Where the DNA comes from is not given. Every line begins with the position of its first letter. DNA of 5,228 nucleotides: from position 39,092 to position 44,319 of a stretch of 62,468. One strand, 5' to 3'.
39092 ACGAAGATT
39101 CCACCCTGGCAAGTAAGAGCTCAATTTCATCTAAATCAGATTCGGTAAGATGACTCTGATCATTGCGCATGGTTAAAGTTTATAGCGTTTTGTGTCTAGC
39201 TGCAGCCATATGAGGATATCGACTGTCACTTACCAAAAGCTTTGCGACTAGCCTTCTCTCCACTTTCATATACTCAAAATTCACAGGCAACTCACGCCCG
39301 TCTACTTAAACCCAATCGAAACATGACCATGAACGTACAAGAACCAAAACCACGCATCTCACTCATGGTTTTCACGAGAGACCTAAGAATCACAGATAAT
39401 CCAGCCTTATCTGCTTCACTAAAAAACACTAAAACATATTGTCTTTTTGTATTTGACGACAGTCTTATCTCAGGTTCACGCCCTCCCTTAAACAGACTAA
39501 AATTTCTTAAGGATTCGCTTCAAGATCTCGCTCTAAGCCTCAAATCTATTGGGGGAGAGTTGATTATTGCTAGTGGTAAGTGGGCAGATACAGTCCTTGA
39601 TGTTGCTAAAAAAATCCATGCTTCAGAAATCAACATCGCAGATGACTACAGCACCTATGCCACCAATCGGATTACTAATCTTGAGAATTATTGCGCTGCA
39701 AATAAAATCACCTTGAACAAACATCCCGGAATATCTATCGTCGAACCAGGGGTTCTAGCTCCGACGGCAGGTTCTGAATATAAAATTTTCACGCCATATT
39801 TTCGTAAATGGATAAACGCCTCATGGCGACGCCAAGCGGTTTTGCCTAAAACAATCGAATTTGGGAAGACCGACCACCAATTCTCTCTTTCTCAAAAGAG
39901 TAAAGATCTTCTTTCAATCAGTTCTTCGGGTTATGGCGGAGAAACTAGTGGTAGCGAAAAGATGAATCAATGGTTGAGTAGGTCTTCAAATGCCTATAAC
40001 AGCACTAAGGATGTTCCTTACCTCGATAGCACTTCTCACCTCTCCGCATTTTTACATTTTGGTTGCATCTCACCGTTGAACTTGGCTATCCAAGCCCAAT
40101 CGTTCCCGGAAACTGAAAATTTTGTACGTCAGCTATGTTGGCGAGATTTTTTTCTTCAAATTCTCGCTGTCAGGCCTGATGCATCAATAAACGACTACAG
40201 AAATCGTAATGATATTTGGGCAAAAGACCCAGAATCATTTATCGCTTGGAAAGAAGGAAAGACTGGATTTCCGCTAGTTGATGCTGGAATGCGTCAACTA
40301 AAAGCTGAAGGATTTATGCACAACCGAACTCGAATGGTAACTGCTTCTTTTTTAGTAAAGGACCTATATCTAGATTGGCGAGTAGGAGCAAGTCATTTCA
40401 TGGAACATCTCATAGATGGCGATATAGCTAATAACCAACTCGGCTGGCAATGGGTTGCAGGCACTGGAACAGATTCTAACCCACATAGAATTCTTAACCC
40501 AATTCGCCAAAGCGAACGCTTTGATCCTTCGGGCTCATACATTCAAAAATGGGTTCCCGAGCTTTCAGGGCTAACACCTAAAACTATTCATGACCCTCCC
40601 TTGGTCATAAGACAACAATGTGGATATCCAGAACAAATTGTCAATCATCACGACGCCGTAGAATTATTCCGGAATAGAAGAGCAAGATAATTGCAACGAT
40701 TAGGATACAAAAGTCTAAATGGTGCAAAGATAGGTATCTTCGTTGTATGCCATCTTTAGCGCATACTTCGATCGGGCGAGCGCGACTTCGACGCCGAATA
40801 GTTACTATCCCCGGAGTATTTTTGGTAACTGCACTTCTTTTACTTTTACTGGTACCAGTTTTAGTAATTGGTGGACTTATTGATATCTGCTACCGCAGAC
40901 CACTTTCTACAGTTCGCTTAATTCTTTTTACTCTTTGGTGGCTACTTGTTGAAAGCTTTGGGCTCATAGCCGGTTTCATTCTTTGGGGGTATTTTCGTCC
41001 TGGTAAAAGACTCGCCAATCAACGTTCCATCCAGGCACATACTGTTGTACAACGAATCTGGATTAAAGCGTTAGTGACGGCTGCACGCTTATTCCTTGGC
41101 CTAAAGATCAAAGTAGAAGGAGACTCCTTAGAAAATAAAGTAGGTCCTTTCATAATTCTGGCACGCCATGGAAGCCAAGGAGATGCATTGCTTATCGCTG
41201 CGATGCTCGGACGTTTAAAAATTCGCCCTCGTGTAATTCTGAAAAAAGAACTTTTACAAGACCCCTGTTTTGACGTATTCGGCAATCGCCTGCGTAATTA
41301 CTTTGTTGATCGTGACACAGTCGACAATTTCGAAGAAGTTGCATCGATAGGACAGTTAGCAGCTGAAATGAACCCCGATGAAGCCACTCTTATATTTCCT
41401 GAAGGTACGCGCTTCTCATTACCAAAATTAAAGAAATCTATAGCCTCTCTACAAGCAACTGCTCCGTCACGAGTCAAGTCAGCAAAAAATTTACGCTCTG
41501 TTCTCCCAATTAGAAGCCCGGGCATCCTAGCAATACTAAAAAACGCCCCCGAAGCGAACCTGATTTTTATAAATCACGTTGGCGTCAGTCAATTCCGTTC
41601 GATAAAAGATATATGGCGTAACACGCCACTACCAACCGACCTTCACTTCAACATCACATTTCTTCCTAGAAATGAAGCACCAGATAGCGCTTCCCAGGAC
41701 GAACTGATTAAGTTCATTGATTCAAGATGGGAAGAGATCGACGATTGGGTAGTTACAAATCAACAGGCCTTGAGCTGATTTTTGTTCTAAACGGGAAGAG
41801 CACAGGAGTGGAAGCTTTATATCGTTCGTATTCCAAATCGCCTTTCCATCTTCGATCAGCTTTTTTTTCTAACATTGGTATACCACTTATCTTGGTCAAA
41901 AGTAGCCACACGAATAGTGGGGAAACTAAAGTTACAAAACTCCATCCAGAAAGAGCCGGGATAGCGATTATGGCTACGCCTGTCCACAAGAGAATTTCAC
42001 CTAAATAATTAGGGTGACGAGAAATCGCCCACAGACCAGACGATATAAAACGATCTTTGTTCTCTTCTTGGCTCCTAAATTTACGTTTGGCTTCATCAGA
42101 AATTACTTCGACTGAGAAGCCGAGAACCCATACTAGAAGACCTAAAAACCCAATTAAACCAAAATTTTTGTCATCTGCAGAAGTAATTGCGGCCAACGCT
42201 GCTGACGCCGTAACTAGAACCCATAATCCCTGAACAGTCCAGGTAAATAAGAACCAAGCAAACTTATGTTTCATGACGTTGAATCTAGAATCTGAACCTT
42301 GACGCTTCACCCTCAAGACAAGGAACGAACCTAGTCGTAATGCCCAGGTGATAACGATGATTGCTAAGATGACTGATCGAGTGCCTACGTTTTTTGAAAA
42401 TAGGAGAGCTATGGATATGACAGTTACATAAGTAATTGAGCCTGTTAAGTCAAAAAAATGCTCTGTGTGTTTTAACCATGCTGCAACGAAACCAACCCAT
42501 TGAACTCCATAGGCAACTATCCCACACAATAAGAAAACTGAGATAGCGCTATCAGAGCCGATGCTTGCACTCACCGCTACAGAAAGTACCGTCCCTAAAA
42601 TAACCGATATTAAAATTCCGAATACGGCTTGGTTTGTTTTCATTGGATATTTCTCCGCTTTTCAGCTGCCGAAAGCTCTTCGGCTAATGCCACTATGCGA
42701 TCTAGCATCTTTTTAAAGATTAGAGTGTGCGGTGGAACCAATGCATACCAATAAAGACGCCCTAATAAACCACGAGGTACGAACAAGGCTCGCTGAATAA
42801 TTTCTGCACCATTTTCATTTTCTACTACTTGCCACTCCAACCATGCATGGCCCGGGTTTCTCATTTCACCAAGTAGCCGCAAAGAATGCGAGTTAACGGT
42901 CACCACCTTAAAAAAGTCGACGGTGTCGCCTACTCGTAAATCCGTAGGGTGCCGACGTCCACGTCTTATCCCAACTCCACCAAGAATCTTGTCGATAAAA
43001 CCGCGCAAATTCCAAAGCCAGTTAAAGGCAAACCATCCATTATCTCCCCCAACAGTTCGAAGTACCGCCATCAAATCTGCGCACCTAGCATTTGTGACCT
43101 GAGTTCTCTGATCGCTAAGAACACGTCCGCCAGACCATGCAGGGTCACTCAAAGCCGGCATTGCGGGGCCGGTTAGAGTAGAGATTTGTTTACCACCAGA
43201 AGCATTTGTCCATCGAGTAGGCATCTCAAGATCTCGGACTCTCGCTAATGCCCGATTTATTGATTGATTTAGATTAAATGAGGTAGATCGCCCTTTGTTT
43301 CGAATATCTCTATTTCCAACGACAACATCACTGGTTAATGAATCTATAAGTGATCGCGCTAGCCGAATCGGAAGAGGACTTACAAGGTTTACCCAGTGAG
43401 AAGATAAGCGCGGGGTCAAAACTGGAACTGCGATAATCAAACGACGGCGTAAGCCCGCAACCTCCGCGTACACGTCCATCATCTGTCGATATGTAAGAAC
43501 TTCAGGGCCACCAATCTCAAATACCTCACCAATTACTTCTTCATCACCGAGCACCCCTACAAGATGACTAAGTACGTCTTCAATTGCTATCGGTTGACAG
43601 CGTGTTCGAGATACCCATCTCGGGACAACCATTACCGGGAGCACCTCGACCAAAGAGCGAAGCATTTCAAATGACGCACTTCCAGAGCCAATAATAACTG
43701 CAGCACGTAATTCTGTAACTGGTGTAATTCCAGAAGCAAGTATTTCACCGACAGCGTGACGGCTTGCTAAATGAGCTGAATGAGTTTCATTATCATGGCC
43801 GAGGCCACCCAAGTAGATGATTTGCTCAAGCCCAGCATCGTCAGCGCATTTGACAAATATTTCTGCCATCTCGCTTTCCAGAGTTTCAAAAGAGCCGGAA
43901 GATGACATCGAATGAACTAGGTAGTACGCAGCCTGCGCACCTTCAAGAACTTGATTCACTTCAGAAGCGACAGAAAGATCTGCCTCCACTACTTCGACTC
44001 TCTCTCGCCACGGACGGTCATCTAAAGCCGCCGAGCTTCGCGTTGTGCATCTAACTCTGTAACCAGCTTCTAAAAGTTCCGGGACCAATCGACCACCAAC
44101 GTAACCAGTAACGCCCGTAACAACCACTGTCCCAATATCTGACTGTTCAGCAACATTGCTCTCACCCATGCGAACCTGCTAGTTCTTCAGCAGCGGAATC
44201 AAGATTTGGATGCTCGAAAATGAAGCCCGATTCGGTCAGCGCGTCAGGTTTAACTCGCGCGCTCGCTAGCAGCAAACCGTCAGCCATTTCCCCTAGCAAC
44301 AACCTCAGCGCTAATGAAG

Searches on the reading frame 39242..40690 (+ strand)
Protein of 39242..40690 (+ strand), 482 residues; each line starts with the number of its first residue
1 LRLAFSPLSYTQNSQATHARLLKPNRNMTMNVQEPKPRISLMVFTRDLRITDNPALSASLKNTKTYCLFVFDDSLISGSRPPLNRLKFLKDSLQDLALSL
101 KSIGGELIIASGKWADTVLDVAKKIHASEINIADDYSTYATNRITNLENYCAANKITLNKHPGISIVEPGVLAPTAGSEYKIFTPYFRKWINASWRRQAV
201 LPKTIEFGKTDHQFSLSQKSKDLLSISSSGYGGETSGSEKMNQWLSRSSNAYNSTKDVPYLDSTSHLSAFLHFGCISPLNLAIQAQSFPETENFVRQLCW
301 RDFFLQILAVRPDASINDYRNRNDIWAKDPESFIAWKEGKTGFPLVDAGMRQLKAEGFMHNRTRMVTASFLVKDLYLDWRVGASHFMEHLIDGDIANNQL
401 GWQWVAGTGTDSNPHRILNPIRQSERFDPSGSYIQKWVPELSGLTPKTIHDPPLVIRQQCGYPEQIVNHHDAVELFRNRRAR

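Call 21: search_protein_families(library=pfam, proteins=[window:39242-40690:+], max_evalue=0.001)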
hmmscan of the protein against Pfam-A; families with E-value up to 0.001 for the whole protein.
window:39242-40690:+ (482 aa): 2 families
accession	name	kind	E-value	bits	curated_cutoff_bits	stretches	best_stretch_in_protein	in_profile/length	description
PF03441.19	FAD_binding_7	-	3.6e-69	232.7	27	1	294-478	1-199/203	FAD binding domain of DNA photolyase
PF00875.24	DNA_photolyase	-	4.1e-29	102.1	26.6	1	42-192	3-154/164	DNA photolyase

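Call 32: search_protein_families(library=ncbifam, proteins=[window:39242-40690:+], max_evalue=0.00001)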
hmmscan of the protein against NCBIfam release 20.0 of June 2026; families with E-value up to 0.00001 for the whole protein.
window:39242-40690:+ (482 aa): 5 families
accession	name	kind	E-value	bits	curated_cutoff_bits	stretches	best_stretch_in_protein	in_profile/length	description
TIGR03556.1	photolyase_8HDF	exception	1.1e-81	275.2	884.6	1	41-479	4-467/471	deoxyribodipyrimidine photo-lyase, 8-HDF type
NF007955.0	PRK10674.1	equivalog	2.2e-79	267.5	506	1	41-472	5-457/472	deoxyribodipyrimidine photo-lyase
TIGR02765.1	crypto_DASH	subfamily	1.1e-68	232.1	317.05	1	39-441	2-431/431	DASH family cryptochrome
TIGR02766.1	crypt_chrom_pln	subfamily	4.9e-55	187.2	603.85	1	41-453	3-446/480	cryptochrome photoreceptor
TIGR00591.1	phr2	superfamily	2e-09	37.3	550.05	1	42-291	26-282/453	deoxyribodipyrimidine photo-lyase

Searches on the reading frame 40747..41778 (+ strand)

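Call 9: search_protein_families(library=pfam, proteins=[window:40747-41778:+], max_evalue=0.001)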
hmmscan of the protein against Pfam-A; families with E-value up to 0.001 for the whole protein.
window:40747-41778:+ (343 aa): 1 family
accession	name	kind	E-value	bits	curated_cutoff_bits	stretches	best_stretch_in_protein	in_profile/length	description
PF01553.26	Acyltransferase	-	3.1e-12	46.9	23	1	120-227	1-107/132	Acyltransferase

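Call 32: search_protein_families(library=ncbifam, proteins=[window:40747-41778:+], max_evalue=0.00001)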
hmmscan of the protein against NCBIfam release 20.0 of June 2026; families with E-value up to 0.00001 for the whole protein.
window:40747-41778:+ (343 aa): 1 family
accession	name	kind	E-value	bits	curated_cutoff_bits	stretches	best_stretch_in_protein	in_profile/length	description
TIGR00530.1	AGP_acyltrn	subfamily_domain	2.2e-10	40.4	102.95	1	118-225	1-103/130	1-acylglycerol-3-phosphate O-acyltransferase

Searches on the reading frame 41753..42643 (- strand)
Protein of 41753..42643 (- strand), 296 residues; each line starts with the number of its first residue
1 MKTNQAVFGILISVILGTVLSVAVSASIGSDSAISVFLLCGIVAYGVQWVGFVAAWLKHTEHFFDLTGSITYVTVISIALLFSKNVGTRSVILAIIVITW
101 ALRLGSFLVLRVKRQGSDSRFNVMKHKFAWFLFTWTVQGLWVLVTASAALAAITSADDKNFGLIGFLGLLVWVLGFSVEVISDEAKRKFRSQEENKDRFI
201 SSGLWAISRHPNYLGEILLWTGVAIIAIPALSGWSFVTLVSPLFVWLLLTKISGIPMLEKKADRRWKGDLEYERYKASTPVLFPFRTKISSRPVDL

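Call 9: search_protein_families(library=pfam, proteins=[window:41753-42643:-], max_evalue=0.001)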
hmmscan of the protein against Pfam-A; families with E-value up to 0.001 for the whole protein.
window:41753-42643:- (296 aa): 3 families
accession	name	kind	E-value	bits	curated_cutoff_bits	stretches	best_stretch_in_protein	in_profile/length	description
PF06966.17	DUF1295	-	2.4e-56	191.3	20.4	1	52-279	2-235/235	Protein of unknown function (DUF1295)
PF02544.21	Steroid_dh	-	1.4e-07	32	22.6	1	130-238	14-114/150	3-oxo-5-alpha-steroid 4-dehydrogenase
PF04140.19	ICMT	-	7.7e-05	23.5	24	1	194-250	30-84/95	Isoprenylcysteine carboxyl methyltransferase (ICMT) family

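Call 32: search_protein_families(library=ncbifam, proteins=[window:41753-42643:-], max_evalue=0.00001)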
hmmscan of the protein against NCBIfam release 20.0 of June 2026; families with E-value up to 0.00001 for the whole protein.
window:41753-42643:- (296 aa): 0 families

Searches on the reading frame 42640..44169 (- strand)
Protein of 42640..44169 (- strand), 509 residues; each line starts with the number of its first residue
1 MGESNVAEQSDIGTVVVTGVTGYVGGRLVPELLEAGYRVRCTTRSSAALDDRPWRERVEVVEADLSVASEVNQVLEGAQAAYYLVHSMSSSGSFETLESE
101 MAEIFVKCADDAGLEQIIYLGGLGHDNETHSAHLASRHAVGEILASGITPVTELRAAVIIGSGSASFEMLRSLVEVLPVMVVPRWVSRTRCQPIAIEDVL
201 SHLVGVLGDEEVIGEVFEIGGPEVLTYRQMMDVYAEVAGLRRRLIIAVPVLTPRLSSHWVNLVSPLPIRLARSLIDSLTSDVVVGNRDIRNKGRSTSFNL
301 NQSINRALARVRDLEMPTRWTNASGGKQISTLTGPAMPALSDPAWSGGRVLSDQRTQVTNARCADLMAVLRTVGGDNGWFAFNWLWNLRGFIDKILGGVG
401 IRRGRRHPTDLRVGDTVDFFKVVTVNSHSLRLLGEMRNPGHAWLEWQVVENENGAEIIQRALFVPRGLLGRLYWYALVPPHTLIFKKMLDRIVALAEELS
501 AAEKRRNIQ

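Call 9: search_protein_families(library=pfam, proteins=[window:42640-44169:-], max_evalue=0.001)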
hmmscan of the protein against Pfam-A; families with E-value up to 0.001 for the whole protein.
window:42640-44169:- (509 aa): 5 families
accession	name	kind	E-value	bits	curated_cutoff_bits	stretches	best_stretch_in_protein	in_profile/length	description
PF11066.14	DUF2867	-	1.6e-31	109.9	27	1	345-488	1-142/142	Protein of unknown function (DUF2867)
PF13460.12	NAD_binding_10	-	2.8e-13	50.6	27.2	1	19-143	1-120/184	NAD(P)H-binding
PF05368.20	NmrA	-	1.7e-09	38.1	27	1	14-144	4-134/298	NmrA-like family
PF01370.27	Epimerase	-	1.4e-08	34.9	20.9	1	15-86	1-73/240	NAD dependent epimerase/dehydratase family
PF16363.11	GDP_Man_Dehyd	-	9.6e-05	22.4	27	1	17-79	2-75/332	GDP-mannose 4,6 dehydratase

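Call 32: search_protein_families(library=ncbifam, proteins=[window:42640-44169:-], max_evalue=0.00001)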
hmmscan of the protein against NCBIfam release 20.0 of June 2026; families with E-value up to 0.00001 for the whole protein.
window:42640-44169:- (509 aa): 2 families
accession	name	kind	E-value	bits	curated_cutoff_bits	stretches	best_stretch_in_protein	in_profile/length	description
TIGR03466.1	HpnA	hypoth_equivalog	1.2e-09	37.6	367.65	1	14-120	2-111/327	hopanoid-associated sugar epimerase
NF006565.0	PRK09072.1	equivalog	6.5e-06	25.9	238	0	14-98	7-96/265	SDR family oxidoreductase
